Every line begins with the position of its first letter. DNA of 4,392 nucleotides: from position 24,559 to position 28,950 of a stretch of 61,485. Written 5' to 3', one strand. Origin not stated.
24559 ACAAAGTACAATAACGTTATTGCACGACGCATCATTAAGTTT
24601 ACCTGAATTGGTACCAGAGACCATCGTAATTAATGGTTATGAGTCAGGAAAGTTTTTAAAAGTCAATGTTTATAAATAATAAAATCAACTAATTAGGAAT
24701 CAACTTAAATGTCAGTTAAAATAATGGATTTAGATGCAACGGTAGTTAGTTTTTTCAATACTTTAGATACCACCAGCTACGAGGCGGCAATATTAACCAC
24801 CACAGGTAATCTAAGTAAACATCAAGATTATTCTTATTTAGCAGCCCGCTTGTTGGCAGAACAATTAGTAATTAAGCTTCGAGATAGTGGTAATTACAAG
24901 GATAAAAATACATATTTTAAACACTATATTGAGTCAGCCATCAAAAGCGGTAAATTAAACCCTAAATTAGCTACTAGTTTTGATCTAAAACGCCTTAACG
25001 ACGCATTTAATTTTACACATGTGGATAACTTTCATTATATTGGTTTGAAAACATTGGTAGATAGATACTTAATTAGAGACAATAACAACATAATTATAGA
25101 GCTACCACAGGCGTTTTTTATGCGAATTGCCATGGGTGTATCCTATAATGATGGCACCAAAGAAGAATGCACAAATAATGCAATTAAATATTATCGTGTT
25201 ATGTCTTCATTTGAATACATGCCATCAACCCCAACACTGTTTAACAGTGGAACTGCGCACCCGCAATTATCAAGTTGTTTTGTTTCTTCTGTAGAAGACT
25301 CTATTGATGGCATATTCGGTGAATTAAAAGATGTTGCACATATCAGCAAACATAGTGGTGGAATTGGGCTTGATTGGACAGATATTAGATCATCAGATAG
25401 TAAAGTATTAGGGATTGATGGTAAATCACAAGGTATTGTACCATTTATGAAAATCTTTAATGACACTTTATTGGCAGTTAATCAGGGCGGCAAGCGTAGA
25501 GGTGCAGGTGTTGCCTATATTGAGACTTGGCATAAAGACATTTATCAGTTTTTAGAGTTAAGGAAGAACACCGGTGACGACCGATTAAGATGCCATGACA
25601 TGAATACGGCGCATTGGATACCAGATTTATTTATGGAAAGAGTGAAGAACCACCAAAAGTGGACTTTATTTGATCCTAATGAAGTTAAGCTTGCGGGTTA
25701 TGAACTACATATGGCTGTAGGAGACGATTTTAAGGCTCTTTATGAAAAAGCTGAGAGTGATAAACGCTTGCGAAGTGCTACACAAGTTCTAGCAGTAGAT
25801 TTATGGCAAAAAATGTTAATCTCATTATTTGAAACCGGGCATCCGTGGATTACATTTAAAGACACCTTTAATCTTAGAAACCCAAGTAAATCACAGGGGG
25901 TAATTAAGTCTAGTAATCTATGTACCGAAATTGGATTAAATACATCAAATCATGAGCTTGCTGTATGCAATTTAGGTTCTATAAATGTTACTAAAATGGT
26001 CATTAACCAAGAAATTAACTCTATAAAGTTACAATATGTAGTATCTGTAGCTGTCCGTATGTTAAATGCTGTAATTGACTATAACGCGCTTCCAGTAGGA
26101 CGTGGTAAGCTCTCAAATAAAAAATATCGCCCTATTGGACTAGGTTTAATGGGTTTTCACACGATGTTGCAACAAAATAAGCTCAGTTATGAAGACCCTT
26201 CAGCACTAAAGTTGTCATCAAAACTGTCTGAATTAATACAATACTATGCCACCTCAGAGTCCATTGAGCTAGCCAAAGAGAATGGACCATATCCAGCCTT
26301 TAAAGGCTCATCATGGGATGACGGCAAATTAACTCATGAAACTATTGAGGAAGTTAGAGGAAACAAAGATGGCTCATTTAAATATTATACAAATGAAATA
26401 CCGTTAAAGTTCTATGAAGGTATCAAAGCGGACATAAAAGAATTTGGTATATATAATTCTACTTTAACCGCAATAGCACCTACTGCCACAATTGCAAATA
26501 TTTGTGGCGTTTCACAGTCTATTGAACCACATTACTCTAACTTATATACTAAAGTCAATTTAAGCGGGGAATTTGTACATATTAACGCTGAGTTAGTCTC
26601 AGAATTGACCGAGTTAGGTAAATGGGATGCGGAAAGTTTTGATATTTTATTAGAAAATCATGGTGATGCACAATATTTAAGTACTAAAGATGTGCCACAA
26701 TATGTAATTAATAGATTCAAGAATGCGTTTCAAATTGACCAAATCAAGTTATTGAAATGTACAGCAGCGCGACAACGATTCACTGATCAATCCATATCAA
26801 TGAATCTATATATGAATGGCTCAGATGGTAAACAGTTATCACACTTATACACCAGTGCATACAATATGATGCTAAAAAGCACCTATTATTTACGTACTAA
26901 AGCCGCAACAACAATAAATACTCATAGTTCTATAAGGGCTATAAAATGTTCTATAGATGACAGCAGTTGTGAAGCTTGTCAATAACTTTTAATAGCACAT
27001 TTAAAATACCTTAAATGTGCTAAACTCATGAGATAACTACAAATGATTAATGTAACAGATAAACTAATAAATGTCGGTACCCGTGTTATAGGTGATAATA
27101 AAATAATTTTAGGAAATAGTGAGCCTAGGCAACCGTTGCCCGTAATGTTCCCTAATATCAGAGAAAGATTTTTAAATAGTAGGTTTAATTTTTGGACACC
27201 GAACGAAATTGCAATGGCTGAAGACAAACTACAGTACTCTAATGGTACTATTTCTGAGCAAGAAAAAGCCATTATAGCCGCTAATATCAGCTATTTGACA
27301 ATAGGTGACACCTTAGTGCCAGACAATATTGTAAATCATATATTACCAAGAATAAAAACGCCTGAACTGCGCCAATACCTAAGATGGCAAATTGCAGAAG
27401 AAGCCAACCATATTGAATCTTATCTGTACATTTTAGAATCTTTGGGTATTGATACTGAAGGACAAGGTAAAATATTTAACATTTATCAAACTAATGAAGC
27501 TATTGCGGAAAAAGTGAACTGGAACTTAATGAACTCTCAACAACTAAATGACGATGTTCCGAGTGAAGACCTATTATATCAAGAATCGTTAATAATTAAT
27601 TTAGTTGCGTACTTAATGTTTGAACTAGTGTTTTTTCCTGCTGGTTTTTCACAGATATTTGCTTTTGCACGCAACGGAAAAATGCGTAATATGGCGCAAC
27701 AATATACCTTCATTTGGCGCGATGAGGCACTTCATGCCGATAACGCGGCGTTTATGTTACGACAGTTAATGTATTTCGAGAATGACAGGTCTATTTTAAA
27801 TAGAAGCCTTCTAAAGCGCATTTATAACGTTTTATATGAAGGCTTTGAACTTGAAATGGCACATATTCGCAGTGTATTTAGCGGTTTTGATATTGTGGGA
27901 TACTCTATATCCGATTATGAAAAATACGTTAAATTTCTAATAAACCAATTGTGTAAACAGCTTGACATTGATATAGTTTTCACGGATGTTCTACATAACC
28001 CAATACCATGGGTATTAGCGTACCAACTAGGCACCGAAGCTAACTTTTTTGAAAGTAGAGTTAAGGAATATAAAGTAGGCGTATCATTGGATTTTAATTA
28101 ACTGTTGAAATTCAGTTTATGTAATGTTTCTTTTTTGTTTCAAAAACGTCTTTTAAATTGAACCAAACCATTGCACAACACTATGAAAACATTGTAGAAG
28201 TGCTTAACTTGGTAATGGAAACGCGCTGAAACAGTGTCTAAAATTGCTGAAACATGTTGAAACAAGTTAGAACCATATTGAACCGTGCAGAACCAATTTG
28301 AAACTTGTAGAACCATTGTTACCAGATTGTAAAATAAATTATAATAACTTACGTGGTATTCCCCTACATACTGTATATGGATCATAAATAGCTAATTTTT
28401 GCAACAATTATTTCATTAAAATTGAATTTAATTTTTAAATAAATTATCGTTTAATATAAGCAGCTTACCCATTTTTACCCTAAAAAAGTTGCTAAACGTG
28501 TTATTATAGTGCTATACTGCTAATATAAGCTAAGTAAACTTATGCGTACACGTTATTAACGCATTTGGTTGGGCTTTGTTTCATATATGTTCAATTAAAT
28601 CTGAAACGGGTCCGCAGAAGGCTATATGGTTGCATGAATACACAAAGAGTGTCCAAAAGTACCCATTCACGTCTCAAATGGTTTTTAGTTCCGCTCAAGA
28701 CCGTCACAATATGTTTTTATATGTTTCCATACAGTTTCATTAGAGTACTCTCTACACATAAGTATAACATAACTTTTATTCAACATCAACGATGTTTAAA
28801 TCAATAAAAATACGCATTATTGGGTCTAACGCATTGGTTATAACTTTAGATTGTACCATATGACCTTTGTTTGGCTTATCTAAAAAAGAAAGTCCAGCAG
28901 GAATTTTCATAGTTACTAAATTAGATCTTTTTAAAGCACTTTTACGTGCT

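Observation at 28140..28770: Second paralogous iteron region, nearly antipodal on the 61.4-kb circle and next to the replication operon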

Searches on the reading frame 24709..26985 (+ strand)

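Call 9: search_protein_families(library=pfam, proteins=[window:24709-26985:+], max_evalue=0.01)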
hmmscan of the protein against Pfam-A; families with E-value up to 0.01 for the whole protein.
window:24709-26985:+ (758 aa): 2 families
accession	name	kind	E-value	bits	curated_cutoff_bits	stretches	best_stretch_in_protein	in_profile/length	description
PF02867.20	Ribonuc_red_lgC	-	1.2e-173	578.9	23.9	1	188-728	1-523/523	Ribonucleotide reductase, barrel domain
PF00317.26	Ribonuc_red_lgN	-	2.4e-23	82.4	28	1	108-184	3-76/77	Ribonucleotide reductase, all-alpha domain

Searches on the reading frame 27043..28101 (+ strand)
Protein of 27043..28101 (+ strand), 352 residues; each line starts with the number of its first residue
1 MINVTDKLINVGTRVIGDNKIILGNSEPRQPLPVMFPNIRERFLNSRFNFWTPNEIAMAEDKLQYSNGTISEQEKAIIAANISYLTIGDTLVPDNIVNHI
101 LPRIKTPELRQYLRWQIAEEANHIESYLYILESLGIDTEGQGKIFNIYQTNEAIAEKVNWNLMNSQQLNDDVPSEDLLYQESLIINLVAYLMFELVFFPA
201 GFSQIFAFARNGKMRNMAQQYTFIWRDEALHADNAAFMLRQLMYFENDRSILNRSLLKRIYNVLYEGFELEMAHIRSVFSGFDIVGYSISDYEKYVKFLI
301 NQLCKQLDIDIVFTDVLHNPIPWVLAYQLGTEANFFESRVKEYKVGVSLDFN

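Call 9: search_protein_families(library=pfam, proteins=[window:27043-28101:+], max_evalue=0.01)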
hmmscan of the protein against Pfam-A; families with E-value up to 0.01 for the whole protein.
window:27043-28101:+ (352 aa): 1 family
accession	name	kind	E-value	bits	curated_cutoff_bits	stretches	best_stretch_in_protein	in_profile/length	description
PF00268.27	Ribonuc_red_sm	-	4.4e-56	190.7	33.6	1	37-317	10-278/281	Ribonucleotide reductase, small chain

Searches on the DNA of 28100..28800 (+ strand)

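Call 7: search_dna_similar(query=window:28100-28800:+, collection=phages, mode=distant, max_rows=30)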
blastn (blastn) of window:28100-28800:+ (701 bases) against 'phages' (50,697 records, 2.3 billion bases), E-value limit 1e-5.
No match.
